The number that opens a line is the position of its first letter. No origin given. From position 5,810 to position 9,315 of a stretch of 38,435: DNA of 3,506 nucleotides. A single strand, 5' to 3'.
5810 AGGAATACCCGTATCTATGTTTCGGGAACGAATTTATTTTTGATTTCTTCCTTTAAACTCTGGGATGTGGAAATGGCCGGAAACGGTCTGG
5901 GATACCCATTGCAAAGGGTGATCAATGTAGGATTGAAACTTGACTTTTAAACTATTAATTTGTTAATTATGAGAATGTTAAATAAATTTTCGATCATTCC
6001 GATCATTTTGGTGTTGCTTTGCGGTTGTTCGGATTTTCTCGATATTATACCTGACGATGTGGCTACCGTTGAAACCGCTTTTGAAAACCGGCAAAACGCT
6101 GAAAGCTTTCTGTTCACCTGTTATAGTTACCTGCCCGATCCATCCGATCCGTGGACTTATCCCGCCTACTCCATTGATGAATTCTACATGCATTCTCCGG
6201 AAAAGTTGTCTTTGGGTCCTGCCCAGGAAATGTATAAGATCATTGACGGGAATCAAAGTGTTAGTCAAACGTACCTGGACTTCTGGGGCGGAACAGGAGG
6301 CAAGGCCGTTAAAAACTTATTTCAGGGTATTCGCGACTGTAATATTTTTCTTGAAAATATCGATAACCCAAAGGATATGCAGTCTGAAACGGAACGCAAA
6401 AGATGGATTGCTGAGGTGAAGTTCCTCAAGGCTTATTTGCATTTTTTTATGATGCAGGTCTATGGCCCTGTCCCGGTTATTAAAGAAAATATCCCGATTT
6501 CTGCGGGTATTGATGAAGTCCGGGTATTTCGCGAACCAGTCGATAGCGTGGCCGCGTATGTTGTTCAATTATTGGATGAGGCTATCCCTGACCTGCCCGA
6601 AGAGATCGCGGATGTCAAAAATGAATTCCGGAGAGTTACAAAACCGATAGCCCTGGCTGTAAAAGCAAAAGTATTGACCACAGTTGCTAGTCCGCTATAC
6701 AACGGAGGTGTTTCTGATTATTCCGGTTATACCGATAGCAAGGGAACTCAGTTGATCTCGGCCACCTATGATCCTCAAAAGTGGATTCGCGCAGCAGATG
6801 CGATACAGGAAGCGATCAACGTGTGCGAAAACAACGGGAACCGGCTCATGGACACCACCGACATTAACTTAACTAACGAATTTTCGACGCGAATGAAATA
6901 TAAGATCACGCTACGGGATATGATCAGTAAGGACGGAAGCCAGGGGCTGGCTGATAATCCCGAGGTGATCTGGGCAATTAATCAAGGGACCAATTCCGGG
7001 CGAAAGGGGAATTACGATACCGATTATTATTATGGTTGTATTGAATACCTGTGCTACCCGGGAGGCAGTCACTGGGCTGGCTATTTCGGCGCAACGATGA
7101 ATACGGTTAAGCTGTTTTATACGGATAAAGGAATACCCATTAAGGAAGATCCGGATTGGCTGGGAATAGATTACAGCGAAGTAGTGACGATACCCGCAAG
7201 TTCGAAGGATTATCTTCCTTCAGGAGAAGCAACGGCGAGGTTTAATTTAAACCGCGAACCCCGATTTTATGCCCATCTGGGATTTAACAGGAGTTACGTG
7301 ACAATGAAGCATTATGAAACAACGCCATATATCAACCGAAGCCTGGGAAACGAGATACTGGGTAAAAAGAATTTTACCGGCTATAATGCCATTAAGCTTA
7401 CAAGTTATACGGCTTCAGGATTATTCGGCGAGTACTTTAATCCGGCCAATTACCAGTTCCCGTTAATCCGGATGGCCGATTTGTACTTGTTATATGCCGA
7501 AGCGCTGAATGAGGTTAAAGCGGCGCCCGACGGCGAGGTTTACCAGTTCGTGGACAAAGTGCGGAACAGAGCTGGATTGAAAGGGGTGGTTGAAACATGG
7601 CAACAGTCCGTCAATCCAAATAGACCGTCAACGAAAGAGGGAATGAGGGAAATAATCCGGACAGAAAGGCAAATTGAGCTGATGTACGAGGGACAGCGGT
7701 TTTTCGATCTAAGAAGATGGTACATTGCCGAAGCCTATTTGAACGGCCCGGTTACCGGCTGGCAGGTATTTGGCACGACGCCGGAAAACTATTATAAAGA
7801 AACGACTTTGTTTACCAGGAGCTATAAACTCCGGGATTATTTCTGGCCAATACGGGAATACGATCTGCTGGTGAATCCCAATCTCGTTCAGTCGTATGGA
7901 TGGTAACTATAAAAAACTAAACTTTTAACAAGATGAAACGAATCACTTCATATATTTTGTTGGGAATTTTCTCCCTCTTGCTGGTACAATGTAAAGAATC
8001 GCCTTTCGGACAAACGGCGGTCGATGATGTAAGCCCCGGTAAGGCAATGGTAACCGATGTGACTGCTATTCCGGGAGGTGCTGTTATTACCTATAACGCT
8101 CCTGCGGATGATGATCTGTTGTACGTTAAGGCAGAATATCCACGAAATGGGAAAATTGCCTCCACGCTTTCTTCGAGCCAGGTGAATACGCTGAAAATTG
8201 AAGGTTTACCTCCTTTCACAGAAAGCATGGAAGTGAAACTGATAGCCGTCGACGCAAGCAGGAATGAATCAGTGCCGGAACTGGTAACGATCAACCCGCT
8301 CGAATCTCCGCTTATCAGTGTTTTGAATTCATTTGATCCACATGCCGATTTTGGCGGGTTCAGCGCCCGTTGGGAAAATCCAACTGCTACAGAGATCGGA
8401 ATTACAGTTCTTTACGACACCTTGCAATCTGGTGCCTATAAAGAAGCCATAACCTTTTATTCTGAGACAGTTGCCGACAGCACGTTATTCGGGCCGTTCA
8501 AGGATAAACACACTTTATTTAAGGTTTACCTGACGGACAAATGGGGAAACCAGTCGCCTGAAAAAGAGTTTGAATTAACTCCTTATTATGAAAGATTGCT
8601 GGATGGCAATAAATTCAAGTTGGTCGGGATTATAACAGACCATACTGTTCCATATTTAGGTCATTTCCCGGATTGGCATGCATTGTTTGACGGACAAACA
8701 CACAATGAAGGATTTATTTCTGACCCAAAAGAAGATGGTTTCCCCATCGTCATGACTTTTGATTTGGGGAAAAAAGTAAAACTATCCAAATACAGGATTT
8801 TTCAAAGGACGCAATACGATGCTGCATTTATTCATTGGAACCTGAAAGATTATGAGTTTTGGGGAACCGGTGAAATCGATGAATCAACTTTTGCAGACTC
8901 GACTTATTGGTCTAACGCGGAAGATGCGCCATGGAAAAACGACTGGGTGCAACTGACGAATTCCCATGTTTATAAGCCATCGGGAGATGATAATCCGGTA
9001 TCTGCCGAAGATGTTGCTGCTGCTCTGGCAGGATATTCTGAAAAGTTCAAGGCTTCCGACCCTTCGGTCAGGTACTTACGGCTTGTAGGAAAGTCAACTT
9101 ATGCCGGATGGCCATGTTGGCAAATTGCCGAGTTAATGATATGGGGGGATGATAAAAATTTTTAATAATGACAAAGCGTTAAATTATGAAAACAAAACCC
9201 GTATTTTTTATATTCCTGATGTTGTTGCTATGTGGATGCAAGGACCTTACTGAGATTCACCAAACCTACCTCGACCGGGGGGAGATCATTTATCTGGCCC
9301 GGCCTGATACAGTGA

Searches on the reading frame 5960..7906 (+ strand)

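Call 5: search_protein_families(library=pfam, proteins=[window:5960-7906:+])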
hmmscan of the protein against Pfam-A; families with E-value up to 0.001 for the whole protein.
window:5960-7906:+ (648 aa): 2 families
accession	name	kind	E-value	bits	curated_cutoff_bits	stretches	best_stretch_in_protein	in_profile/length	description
PF07980.17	SusD_RagB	-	6.5e-51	174.2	23.1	1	334-648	1-297/297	SusD family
PF14322.12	SusD-like_3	-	1e-14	55.6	27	1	118-238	79-189/191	Starch-binding associating with outer membrane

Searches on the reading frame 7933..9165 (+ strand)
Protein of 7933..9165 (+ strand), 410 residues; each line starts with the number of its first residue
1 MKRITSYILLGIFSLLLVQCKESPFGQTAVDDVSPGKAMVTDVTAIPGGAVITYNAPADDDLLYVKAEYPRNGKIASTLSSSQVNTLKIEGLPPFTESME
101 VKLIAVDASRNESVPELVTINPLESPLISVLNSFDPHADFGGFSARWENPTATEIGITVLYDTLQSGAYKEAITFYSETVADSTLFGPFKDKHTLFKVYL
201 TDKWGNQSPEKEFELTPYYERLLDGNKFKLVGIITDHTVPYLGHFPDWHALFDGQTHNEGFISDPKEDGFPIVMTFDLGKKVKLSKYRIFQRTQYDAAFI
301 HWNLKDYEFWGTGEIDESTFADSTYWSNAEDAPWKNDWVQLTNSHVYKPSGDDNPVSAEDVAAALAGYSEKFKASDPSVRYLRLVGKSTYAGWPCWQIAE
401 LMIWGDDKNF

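Call 5: search_protein_families(library=pfam, proteins=[window:7933-9165:+])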
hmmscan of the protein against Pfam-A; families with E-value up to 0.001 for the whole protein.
window:7933-9165:+ (410 aa): 3 families
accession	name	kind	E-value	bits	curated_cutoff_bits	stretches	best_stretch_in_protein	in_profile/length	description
PF16391.11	DUF5000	-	2.5e-28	99.5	25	1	252-405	1-141/141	Domain of unknown function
PF16323.11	DUF4959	-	4.6e-23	82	32.9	1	19-122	2-106/106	Domain of unknown function (DUF4959)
PF17166.9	DUF5126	-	1.8e-20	73.2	27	1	124-224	2-102/104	Domain of unknown function (DUF5126)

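Call 82: search_protein_families(library=ncbifam, proteins=[window:7933-9165:+], max_evalue=0.001)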
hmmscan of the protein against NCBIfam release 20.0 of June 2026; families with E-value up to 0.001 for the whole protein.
window:7933-9165:+ (410 aa): 0 families
